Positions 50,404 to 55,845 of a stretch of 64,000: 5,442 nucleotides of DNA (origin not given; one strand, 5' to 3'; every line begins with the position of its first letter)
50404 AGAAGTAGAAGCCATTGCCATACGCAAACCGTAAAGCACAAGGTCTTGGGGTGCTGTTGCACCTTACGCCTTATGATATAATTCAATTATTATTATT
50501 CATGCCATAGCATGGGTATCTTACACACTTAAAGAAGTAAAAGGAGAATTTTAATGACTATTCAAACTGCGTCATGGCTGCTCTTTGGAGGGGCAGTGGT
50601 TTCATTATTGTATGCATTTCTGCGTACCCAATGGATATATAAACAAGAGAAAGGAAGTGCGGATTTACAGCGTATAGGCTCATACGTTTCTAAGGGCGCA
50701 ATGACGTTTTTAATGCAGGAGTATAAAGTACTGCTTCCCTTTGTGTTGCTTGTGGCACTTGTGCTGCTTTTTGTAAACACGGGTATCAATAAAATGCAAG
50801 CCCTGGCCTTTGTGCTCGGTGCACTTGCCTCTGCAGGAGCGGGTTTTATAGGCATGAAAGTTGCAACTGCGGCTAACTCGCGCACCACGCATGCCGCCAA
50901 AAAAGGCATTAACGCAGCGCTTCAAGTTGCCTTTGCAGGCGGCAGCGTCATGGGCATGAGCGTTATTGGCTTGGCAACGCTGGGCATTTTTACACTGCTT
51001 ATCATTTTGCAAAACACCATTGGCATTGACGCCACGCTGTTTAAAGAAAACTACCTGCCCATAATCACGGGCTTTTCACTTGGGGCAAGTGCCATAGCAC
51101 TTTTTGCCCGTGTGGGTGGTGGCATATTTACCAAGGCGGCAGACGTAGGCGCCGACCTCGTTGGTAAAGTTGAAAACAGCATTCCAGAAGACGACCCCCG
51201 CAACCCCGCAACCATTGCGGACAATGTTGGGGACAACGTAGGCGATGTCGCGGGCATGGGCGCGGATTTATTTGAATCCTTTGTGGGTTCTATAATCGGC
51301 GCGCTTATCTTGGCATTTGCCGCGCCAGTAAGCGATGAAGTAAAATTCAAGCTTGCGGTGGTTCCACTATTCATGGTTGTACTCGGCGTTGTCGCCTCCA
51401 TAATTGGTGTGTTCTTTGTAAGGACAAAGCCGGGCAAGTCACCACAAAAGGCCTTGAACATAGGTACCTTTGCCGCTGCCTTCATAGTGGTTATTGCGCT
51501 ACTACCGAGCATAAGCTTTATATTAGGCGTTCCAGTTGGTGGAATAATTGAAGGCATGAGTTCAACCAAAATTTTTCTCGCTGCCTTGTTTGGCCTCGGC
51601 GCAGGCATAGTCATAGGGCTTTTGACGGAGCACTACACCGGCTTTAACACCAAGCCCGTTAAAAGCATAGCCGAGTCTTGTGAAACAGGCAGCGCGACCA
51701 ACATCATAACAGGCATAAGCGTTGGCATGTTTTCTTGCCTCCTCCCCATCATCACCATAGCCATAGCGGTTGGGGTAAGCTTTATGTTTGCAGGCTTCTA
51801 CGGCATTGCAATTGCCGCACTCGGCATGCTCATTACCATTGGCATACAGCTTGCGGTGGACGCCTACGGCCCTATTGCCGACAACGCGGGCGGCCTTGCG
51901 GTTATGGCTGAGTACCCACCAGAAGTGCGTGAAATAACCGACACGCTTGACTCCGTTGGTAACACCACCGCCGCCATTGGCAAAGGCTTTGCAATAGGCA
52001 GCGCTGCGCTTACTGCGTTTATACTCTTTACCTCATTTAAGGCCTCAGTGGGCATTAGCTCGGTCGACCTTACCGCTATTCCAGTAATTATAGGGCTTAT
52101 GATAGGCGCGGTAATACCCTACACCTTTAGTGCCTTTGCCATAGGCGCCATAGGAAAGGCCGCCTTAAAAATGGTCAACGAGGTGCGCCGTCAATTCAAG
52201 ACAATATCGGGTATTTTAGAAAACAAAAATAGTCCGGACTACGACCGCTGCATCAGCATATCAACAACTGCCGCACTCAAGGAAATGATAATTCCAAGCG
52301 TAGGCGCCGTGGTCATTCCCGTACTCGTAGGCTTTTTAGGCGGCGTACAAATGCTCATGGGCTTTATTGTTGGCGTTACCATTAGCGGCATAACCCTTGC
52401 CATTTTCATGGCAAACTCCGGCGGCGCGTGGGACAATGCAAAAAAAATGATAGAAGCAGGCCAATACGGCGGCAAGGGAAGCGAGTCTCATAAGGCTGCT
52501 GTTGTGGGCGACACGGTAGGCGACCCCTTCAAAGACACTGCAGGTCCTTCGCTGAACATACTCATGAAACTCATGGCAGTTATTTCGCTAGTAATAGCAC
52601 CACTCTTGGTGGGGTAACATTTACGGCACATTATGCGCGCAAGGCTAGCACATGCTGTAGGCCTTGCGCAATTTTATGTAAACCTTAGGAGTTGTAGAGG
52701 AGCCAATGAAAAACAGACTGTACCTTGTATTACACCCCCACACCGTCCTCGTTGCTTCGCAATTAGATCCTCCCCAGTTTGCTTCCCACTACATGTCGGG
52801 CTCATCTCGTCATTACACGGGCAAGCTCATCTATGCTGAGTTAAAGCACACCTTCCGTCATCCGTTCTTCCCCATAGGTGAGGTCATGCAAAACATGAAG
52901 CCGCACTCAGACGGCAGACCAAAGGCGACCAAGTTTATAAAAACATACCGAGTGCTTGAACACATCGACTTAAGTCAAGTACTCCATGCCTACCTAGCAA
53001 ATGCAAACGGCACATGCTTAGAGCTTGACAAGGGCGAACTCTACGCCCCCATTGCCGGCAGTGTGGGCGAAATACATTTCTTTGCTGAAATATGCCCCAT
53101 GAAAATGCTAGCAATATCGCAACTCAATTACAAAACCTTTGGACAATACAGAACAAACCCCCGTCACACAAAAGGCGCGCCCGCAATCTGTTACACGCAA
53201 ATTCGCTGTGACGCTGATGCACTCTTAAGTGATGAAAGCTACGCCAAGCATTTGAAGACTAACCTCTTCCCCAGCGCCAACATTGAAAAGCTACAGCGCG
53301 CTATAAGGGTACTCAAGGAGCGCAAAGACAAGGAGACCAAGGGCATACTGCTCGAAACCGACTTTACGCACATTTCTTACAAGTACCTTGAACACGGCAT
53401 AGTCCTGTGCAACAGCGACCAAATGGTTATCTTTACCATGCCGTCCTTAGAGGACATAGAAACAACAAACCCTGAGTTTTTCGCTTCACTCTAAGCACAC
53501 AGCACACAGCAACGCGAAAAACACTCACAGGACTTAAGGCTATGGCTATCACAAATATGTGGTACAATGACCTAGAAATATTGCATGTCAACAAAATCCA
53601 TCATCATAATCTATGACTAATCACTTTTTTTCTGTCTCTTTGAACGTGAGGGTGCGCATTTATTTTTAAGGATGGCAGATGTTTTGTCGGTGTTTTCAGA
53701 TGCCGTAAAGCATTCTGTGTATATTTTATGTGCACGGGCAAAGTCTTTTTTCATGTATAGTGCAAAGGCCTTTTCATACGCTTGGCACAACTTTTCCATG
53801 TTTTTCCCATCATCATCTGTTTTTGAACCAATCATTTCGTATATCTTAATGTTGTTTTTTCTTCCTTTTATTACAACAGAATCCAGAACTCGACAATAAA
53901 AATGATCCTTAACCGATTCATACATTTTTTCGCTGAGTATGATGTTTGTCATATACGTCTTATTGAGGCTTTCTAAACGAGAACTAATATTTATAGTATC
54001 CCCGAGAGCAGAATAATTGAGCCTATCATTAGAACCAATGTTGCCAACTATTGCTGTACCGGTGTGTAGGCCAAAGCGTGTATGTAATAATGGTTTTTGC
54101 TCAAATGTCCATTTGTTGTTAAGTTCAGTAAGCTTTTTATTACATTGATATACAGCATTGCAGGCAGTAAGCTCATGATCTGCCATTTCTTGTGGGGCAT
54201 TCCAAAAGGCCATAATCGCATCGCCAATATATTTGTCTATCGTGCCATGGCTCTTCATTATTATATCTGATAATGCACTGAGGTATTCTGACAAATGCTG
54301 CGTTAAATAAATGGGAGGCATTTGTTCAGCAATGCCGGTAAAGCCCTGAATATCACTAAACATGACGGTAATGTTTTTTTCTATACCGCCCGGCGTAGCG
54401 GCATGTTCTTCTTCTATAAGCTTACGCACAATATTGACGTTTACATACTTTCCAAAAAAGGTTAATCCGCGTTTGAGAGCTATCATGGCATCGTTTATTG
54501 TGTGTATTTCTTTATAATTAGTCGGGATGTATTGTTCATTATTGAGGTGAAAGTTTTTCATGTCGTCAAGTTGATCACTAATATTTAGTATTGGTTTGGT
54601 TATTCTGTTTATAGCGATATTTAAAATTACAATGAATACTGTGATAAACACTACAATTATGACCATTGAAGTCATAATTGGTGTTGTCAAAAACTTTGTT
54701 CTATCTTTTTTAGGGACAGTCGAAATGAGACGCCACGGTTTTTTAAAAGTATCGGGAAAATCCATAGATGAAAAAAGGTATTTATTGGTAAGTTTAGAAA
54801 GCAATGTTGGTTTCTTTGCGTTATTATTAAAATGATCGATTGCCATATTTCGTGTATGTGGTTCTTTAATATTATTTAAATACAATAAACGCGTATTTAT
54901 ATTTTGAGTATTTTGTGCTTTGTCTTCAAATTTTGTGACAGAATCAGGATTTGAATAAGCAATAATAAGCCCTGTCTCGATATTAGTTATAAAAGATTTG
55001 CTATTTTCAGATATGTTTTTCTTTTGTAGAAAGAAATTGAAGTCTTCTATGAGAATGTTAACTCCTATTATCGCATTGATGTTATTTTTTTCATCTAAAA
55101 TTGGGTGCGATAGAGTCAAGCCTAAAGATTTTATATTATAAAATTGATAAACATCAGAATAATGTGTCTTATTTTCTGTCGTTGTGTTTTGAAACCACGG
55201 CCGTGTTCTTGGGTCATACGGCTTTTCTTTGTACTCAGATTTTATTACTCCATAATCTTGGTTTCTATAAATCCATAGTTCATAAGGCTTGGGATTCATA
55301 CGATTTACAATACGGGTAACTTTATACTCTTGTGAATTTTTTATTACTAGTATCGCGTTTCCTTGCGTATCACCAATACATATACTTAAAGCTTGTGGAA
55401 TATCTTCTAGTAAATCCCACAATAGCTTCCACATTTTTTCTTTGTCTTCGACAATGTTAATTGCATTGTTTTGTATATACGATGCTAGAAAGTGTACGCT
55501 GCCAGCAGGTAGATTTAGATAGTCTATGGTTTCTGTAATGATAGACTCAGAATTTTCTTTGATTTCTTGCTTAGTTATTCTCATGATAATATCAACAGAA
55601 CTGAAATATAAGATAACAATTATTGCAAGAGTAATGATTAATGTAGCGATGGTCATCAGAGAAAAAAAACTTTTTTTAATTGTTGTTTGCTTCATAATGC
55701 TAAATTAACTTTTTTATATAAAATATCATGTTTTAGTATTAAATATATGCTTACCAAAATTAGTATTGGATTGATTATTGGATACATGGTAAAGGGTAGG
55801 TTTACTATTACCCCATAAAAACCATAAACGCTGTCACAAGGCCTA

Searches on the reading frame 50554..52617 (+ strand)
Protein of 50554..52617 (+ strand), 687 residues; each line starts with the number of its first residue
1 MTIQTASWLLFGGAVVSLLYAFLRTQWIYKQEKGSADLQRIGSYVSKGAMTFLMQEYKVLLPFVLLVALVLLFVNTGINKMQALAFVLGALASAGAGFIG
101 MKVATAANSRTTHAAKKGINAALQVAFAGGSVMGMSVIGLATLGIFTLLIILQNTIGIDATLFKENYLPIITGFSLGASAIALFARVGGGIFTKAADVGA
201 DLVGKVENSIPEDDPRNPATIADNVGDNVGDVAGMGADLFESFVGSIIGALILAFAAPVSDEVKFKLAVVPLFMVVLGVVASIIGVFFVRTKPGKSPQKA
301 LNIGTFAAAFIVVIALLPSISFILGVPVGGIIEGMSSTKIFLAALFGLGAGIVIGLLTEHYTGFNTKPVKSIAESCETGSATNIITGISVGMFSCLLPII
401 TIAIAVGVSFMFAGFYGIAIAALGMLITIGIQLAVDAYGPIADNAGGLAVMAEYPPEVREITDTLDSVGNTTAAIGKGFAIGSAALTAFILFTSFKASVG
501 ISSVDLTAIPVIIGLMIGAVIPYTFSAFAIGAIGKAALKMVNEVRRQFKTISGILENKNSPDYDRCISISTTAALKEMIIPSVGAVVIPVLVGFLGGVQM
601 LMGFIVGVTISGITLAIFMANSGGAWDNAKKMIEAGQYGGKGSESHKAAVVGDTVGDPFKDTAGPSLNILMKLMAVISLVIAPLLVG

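Call 29: search_protein_families(library=pfam, proteins=[window:50554-52617:+], max_evalue=0.001)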
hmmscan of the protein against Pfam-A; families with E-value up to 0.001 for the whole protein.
window:50554-52617:+ (687 aa): 1 family
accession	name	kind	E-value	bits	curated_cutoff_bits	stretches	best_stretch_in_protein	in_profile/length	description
PF03030.21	H_PPase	-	2.9e-260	865.9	29.7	1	15-681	1-645/645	Inorganic H+ pyrophosphatase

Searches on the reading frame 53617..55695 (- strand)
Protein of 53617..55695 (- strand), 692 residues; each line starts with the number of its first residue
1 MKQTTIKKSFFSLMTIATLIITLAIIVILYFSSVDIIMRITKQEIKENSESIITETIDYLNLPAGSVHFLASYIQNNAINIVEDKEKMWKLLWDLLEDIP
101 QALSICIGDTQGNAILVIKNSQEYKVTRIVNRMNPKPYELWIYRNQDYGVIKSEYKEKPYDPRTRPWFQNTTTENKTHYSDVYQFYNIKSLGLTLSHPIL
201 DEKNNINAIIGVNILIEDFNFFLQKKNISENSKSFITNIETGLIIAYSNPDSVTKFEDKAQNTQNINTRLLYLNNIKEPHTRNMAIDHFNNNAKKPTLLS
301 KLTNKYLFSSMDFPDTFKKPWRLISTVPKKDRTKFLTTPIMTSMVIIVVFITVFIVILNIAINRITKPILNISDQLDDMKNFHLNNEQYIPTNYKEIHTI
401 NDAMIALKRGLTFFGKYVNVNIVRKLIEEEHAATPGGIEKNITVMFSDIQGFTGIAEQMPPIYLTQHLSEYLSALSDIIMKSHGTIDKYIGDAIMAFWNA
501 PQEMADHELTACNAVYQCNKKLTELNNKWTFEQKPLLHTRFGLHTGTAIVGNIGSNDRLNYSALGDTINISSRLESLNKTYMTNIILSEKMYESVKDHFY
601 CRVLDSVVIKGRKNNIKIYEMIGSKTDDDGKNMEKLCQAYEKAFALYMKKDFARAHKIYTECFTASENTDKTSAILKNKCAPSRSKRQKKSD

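Call 29: search_protein_families(library=pfam, proteins=[window:53617-55695:-], max_evalue=0.001)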
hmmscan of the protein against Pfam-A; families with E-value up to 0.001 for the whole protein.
window:53617-55695:- (692 aa): 3 families
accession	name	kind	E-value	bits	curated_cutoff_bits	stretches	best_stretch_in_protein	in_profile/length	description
PF00211.25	Guanylate_cyc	-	1.4e-21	77.4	21.9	1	440-620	7-180/183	Adenylate and Guanylate cyclase catalytic domain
PF02743.24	dCache_1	-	2.5e-08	34.2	45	1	41-265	14-198/240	Cache domain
PF22673.2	MCP-like_PDC_1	-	5.9e-08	33.6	27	1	121-218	25-110/113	Methyl-accepting chemotaxis protein-like, first PDC sensor domain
